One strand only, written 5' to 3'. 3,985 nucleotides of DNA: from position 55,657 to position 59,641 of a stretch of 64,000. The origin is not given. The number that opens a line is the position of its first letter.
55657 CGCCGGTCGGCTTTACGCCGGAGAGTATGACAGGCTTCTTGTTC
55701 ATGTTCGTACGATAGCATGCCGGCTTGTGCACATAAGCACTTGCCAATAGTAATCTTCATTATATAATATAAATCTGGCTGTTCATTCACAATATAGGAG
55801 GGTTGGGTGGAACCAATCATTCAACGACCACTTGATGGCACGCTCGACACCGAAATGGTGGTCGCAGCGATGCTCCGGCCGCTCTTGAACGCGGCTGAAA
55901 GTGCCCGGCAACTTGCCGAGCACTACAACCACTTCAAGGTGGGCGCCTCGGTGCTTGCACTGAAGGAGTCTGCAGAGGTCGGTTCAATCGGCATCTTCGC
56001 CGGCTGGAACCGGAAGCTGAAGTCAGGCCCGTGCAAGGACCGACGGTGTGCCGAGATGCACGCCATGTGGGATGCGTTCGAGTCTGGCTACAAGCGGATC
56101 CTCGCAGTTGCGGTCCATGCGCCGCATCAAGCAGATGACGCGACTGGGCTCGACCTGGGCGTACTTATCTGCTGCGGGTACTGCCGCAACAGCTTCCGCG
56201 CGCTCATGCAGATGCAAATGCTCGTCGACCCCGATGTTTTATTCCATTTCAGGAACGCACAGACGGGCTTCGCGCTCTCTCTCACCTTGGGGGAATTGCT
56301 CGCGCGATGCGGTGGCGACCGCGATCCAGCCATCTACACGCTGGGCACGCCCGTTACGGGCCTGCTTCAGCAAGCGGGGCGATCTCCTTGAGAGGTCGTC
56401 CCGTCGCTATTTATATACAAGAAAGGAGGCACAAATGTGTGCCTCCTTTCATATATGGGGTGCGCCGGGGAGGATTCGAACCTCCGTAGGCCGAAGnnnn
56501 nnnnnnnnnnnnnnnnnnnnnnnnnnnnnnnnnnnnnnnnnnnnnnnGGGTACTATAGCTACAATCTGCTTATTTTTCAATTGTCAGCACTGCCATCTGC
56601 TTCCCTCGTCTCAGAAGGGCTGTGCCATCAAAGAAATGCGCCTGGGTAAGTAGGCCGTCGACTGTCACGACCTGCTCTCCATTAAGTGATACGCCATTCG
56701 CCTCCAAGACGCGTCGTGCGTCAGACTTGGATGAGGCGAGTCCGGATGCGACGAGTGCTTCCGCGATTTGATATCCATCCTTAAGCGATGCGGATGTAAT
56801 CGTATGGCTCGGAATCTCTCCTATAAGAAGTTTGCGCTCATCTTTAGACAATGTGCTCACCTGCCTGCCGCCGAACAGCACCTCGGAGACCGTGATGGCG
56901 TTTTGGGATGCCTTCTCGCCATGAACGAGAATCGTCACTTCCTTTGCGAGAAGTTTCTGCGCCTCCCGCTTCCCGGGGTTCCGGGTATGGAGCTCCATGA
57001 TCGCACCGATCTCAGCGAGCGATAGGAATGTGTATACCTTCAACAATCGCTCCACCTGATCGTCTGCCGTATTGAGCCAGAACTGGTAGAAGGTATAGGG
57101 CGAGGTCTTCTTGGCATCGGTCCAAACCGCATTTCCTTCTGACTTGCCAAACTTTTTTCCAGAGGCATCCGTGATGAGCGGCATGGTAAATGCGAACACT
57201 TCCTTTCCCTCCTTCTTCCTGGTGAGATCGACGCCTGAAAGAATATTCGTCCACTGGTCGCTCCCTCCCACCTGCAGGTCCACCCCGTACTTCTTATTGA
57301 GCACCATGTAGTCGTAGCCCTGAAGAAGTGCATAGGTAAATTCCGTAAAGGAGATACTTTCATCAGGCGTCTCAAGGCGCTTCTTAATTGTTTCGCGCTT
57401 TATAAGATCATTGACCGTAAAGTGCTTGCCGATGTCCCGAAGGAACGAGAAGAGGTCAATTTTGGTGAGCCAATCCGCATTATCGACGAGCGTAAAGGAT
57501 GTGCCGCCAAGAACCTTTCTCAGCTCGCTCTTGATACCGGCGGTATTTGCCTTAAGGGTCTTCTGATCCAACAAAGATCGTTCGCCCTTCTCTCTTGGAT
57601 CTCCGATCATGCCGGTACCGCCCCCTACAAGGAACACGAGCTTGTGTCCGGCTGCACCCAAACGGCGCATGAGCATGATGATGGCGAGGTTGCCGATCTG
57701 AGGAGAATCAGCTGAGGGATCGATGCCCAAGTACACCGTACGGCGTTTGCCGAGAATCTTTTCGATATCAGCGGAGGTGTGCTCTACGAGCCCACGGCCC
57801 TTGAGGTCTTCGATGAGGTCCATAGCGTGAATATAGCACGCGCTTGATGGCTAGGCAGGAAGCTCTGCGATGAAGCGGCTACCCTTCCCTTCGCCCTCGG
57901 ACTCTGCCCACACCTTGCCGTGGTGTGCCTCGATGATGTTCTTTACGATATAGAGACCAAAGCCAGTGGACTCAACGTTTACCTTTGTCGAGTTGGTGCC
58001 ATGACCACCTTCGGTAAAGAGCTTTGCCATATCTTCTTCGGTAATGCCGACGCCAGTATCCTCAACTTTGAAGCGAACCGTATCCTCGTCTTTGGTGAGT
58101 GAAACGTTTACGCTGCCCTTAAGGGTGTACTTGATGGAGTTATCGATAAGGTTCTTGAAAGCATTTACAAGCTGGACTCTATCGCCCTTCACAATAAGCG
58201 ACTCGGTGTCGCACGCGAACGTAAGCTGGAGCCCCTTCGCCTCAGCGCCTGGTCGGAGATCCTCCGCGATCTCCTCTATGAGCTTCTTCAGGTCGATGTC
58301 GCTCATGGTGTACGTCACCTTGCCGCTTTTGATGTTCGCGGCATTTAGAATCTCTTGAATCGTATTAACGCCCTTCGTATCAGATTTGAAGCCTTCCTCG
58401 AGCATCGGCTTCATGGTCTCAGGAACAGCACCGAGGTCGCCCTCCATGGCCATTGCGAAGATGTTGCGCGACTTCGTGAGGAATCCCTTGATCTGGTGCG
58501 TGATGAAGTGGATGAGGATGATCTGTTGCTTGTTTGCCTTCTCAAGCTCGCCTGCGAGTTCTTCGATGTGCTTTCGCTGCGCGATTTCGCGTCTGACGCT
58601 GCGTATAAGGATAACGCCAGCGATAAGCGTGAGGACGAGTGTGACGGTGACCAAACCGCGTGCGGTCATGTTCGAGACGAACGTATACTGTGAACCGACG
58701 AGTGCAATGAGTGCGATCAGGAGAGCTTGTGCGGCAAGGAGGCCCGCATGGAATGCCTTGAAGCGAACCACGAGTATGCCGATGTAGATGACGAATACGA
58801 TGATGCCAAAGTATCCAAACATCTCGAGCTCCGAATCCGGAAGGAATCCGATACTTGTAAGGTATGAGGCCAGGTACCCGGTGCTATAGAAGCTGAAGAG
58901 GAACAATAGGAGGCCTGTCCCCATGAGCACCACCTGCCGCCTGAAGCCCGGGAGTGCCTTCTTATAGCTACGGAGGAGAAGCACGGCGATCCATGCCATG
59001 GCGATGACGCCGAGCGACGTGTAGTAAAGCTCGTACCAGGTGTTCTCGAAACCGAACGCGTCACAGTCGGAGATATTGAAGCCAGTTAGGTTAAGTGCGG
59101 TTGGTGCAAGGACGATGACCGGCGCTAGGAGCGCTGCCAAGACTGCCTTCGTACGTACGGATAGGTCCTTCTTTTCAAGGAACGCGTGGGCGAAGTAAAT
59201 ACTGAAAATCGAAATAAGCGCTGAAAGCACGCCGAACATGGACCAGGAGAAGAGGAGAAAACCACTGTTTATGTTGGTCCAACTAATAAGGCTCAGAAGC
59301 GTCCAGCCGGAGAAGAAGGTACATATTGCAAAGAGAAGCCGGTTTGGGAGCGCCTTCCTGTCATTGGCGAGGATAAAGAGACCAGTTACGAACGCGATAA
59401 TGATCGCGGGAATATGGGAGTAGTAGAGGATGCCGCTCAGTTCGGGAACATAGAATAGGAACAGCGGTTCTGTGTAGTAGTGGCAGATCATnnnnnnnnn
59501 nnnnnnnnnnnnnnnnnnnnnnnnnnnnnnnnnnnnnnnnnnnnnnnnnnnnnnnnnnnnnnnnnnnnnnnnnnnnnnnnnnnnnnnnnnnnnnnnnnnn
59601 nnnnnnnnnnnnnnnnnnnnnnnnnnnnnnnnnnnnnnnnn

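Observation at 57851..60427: Operon of a Cys-rich membrane-anchored acidic protein, a minimal SET-domain methyltransferase and an orphan multi-TM sensor histidine kinase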

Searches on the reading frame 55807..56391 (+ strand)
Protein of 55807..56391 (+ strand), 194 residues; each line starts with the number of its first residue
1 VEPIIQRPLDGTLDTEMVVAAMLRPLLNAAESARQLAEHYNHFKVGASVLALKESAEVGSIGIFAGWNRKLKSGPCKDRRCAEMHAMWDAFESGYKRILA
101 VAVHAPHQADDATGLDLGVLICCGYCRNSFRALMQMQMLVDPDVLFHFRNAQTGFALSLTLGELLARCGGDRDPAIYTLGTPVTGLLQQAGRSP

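Call 3: search_protein_families(library=pfam, proteins=[window:55807-56391:+], max_evalue=0.01)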
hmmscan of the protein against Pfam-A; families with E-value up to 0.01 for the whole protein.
window:55807-56391:+ (194 aa): 1 family
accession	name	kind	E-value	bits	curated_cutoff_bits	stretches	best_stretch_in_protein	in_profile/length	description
PF00383.29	dCMP_cyt_deam_1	-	0.00053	20.3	25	1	27-129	8-89/102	Cytidine and deoxycytidylate deaminase zinc-binding region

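Call 4: search_protein_families(library=ncbifam, proteins=[window:55807-56391:+], max_evalue=0.01)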
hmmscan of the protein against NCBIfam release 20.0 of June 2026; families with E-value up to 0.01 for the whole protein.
window:55807-56391:+ (194 aa): 2 families
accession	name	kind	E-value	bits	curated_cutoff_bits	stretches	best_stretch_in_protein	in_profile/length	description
NF004064.0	PRK05578.1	equivalog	1.7e-05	24.9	74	1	26-141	9-107/130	cytidine deaminase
NF009076.0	PRK12411.1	equivalog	0.0017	18.3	216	1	27-133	7-96/132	cytidine deaminase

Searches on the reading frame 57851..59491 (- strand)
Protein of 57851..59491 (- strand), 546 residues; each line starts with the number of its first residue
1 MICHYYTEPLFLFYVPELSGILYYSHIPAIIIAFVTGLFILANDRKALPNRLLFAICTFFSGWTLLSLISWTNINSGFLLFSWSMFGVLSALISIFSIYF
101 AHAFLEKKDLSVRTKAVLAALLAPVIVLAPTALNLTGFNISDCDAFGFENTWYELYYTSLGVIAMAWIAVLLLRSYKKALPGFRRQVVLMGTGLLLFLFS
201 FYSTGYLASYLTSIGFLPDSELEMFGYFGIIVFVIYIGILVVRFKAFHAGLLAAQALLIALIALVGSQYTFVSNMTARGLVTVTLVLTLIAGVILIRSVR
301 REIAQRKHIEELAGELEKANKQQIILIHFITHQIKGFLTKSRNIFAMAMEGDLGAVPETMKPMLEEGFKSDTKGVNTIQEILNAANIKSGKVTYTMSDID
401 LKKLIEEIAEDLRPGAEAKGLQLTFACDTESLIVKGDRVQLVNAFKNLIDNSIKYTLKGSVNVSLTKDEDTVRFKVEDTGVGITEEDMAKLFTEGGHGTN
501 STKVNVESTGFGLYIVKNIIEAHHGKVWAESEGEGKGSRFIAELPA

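Call 3: search_protein_families(library=pfam, proteins=[window:57851-59491:-], max_evalue=0.01)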
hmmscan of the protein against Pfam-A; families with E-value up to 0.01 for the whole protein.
window:57851-59491:- (546 aa): 4 families
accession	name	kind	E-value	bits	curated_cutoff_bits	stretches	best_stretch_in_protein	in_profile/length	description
PF02518.31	HATPase_c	-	2.3e-26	92.9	26.4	1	436-545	1-108/111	Histidine kinase-, DNA gyrase B-, and HSP90-like ATPase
PF14501.12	HATPase_c_5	-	8e-05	22.9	22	1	439-531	4-90/102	GHKL domain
PF13589.12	HATPase_c_3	-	0.00011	22.7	25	1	443-502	5-63/137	Histidine kinase-, DNA gyrase B-, and HSP90-like ATPase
PF13581.12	HATPase_c_2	-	0.0018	18.7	27.4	1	451-523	46-112/127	Histidine kinase-like ATPase domain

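Call 4: search_protein_families(library=ncbifam, proteins=[window:57851-59491:-], max_evalue=0.01)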
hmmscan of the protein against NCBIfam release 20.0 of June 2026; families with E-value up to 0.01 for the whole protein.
window:57851-59491:- (546 aa): 76 families (the best 25 are shown)
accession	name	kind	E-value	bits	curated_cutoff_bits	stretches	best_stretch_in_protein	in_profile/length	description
NF046044.1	PnpS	equivalog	2e-32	112.7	400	1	377-545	223-390/390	two-component system histidine kinase PnpS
TIGR02956.1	TMAO_torS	equivalog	5.4e-31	107.5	676.5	1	376-545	514-681/967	TMAO reductase system sensor histidine kinase/response regulator TorS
TIGR02966.1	phoR_proteo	equivalog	1.6e-29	103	334.2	1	354-542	144-331/333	phosphate regulon sensor histidine kinase PhoR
NF047874.1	MASE3_PAS_HK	subfamily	2.6e-29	102.5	560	1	378-546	457-625/655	MASE3 domain-containing sensor histidine kinase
NF041880.1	EPS_EpsF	equivalog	1.1e-26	93.4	900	1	316-545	267-492/492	response regulator EpsF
NF033091.0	HK_VanS_ACDEFG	equivalog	1e-25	90.5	400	1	359-533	109-283/293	vancomycin resistance histidine kinase VanS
NF008312.0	PRK11100.1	equivalog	1.9e-25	89.6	356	1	251-532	184-461/477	two-component system sensor histidine kinase CreC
NF012163.2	BaeS_SmeS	equivalog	3.4e-25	88.9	500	1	308-531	225-444/457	sensor histidine kinase efflux regulator BaeS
NF041735.1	hist_kin_RppB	equivalog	1.1e-24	87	400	1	372-545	264-438/438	two-component system sensor histidine kinase RppB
NF033092.0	HK_WalK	equivalog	1.4e-24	86.6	725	1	375-545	423-593/594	cell wall metabolism sensor histidine kinase WalK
NF041832.1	near_NosP_CTERM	subfamily_domain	3e-24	85.8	400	1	344-545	27-224/370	NahK/ErcS family hybrid sensor histidine kinase/response regulator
NF038297.2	hybrid_HK_HrmK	equivalog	3.5e-24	85.4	725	1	376-545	288-456/607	hybrid histidine kinase/response regulator HrmK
TIGR01386.1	cztS_silS_copS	subfamily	4.8e-24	85.1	292.55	1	378-541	294-453/457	heavy metal sensor histidine kinase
NF007837.0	PRK10549.1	equivalog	7.5e-23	81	603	1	307-535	224-448/466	envelope stress sensor histidine kinase BaeS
NF006800.0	PRK09303.1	equivalog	3.4e-22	78.9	342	1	357-545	188-376/383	histidine kinase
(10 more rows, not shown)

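Call 18: search_solved_structures(query=window:57851-59491:-, max_evalue=0.001)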
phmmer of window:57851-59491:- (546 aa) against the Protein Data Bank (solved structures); distinct sequences matched with E-value up to 0.001: 51.
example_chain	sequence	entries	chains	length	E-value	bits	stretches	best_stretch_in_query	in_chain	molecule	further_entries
6azr_A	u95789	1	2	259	6.8e-19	71.3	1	315-545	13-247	Sensor histidine kinase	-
4jas_A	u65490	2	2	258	7.5e-19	71.1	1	316-545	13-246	Histidine kinase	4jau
7z8n_A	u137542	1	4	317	9.5e-19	70.8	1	369-540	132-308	Histidine kinase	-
5uht_A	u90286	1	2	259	1.3e-18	70.4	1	316-545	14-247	Sensor histidine kinase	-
2c2a_A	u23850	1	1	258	1.3e-18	70.3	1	316-545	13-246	SENSOR HISTIDINE KINASE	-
3dge_A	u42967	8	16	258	1.3e-18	70.3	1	316-545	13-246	Sensor protein | Histidine kinase | Sensor histidine kinase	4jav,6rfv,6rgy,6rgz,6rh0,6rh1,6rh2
8u4x_A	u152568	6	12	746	1.3e-17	67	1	317-542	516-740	histidine kinase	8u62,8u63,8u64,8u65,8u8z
6rh7_A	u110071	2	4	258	2.1e-17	66.3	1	318-545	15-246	Sensor histidine kinase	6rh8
6paj_A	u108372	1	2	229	2.2e-14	56.3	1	356-545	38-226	Sensor protein SrrB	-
4pl9_A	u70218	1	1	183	2.1e-13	53.1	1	394-542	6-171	Ethylene receptor 1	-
3sl2_A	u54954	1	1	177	7.2e-13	51.4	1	431-545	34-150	Sensor histidine kinase yycG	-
6qrj_A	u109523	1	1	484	1.1e-12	50.8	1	375-545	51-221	Hybrid kinase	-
4q20_A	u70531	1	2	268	1.2e-12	50.6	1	373-545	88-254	Sensor protein DivL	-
4gcz_A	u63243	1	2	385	4.2e-12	48.9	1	400-545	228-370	Blue-light photoreceptor, Sensor protein fixL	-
8a3u_A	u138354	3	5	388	4.2e-12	48.8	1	400-545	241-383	Putative Sensory box protein,Sensor protein FixL | Putative Sensory box protein,Putative Sensory box protein,Sensor protein FixL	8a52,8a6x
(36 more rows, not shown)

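Call 67: search_protein_families(library=padloc, proteins=[window:57851-59491:-], max_evalue=0.01)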
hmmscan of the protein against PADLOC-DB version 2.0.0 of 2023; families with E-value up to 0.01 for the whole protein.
window:57851-59491:- (546 aa): 3 families
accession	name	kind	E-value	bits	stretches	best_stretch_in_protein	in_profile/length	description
PDLC04647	PDC-M43B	-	4.3e-12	43.7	1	444-531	231-319/347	-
PDLC04650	PDC-M43B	-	1.8e-07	28.7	1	444-528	230-317/344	-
PDLC04649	PDC-M43B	-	1.2e-05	22.4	1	441-521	229-310/345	-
